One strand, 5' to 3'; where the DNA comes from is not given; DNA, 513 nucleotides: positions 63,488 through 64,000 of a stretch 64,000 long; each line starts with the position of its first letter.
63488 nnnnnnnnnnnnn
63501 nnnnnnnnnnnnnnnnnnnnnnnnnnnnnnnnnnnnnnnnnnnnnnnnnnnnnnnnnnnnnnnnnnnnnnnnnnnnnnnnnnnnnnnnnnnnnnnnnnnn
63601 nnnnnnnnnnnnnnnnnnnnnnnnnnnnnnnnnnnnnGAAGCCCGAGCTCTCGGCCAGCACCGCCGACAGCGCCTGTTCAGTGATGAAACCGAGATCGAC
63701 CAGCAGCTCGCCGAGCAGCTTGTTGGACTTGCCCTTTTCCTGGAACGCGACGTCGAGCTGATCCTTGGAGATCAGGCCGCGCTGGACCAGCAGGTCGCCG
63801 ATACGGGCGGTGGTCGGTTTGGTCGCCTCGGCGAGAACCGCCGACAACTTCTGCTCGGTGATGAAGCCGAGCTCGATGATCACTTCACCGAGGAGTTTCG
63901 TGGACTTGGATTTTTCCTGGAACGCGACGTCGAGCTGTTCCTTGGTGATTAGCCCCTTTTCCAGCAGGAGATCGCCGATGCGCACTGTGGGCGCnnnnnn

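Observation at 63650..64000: Assembly ATPase carries at least two, probably three or more, tandem MshEN-type c-di-GMP-binding modules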

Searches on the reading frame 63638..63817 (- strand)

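Call 48: search_protein_families(library=ncbifam, proteins=[window:63638-63817:-], max_evalue=1)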
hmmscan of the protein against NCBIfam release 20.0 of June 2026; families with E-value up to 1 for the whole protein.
seq(60 aa): 5 families
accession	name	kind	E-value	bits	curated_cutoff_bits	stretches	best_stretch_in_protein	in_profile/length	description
NF053729.1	c-di-GMP_motif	domain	2e-19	69.1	38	1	5-56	1-52/53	cyclic di-GMP-binding domain-containing protein, MshE-related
NF012033.0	PRK15489.1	equivalog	6.4e-07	27.9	537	1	3-58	490-545/703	glycosyl transferase family protein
NF008411.1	PRK11234.1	equivalog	7.7e-05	21.2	1170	1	5-58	483-535/723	cyclic di-3',5'-guanylate-activated glycosyltransferase NfrB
TIGR03029.1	EpsG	equivalog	0.00039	19.7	313.8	1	4-55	3-54/274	chain length determinant protein tyrosine kinase EpsG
TIGR02538.1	type_IV_pilB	equivalog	0.0098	14.5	675.65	1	6-57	2-53/564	type IV-A pilus assembly ATPase PilB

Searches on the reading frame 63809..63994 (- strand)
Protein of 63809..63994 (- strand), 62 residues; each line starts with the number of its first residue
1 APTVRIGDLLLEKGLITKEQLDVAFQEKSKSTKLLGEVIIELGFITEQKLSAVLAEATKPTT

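Call 10: search_solved_structures(query=window:63809-63994:-, max_evalue=10, show_alignments=5)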
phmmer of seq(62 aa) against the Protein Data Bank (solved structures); distinct sequences matched with E-value up to 10: 13.
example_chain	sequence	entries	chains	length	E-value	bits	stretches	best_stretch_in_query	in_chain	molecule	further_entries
6f8l_G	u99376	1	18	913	1.2e-13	53.7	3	4-56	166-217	Type IV pilus assembly protein PilF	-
5htl_A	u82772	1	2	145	3.9e-07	33.4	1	5-56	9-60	MSHA biogenesis protein MshE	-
8pfa_A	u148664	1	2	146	7.4e-06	29.5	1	4-56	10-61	c-di-GMP binding domain of the ATPase enzyme PilF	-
6ejf_J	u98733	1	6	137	1.8e-05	28.3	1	4-56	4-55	Type IV pilus assembly protein PilF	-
8pdk_A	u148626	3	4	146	2e-05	28.1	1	4-56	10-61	c-di-GMP binding domain of the ATPase enzyme PilF | ATP-binding motif-containing protein pilF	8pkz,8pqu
9glg_A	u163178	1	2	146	2e-05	28.1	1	4-56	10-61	ATP-binding motif-containing protein pilF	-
9gl5_A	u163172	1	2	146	2.1e-05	28.1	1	4-56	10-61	ATP-binding motif-containing protein pilF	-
8pe0_A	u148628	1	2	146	5.2e-05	26.8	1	5-56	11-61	c-di-GMP binding domain of the ATPase enzyme PilF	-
6olj_C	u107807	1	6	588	0.00028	24.5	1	4-55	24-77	Type IV pilus biogenesis ATPase PilB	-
5tsg_B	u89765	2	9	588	0.00029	24.5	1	4-55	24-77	Type IV pilus biogenesis ATPase PilB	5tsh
5zfr_A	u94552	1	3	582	0.00037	24.2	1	4-55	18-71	Type IV pilus biogenesis ATPase PilB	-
9g1w_A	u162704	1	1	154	0.0011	22.7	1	5-54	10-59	Type IV pilus assembly ATPase PilB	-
3jc8_Ba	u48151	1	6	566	0.0047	20.7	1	5-55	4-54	Type IV-A pilus assembly ATPase PilB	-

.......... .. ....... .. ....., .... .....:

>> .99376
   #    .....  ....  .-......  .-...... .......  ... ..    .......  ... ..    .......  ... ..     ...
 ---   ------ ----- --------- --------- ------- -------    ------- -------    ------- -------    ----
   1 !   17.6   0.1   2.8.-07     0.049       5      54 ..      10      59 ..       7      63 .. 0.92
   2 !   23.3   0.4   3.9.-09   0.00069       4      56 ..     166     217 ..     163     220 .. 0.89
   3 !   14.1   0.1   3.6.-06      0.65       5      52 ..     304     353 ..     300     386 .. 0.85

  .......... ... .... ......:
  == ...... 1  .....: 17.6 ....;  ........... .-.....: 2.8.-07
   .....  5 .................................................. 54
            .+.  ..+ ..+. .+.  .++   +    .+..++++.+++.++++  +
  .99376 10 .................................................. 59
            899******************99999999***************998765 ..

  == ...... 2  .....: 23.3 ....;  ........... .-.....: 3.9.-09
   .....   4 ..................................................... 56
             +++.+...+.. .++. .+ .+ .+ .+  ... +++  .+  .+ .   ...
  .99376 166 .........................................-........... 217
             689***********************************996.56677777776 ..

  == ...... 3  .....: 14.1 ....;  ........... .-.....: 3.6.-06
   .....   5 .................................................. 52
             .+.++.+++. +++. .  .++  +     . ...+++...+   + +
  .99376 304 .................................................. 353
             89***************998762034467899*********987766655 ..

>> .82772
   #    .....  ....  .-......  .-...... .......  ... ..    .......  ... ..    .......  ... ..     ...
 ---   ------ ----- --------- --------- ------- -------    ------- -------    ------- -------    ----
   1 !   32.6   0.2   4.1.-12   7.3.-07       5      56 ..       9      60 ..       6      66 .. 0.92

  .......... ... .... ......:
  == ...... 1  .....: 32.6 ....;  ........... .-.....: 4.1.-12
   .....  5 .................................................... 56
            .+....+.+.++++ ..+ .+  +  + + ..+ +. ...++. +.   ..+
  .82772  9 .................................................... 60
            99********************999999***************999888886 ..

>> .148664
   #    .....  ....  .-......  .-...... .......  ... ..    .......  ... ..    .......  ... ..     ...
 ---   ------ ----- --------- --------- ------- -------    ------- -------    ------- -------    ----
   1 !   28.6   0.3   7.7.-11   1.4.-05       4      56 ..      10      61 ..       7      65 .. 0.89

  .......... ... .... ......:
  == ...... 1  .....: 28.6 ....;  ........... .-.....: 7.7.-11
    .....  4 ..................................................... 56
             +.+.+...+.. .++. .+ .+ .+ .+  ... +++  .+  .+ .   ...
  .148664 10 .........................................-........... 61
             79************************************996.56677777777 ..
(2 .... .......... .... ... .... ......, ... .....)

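Call 48: search_protein_families(library=ncbifam, proteins=[window:63815-63994:-], max_evalue=1)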
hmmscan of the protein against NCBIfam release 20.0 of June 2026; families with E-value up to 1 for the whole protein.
seq(60 aa): 7 families
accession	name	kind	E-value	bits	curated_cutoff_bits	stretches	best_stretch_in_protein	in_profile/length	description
NF053729.1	c-di-GMP_motif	domain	6.8e-19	67.4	38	1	5-56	1-52/53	cyclic di-GMP-binding domain-containing protein, MshE-related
NF012033.0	PRK15489.1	equivalog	1.5e-06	26.7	537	1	4-57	491-544/703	glycosyl transferase family protein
NF008411.1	PRK11234.1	equivalog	6.2e-05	21.6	1170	1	6-57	484-534/723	cyclic di-3',5'-guanylate-activated glycosyltransferase NfrB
TIGR03029.1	EpsG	equivalog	7.5e-05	22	313.8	1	4-55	3-54/274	chain length determinant protein tyrosine kinase EpsG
NF008846.0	PRK11886.1-1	equivalog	0.0095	15.3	353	1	6-48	60-102/312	bifunctional biotin--[acetyl-CoA-carboxylase] ligase/biotin operon repressor BirA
TIGR02538.1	type_IV_pilB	equivalog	0.012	14.2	675.65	1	6-56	2-52/564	type IV-A pilus assembly ATPase PilB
TIGR01669.1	phage_XkdX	equivalog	0.074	12.8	28.2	1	12-23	28-39/45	XkdX family protein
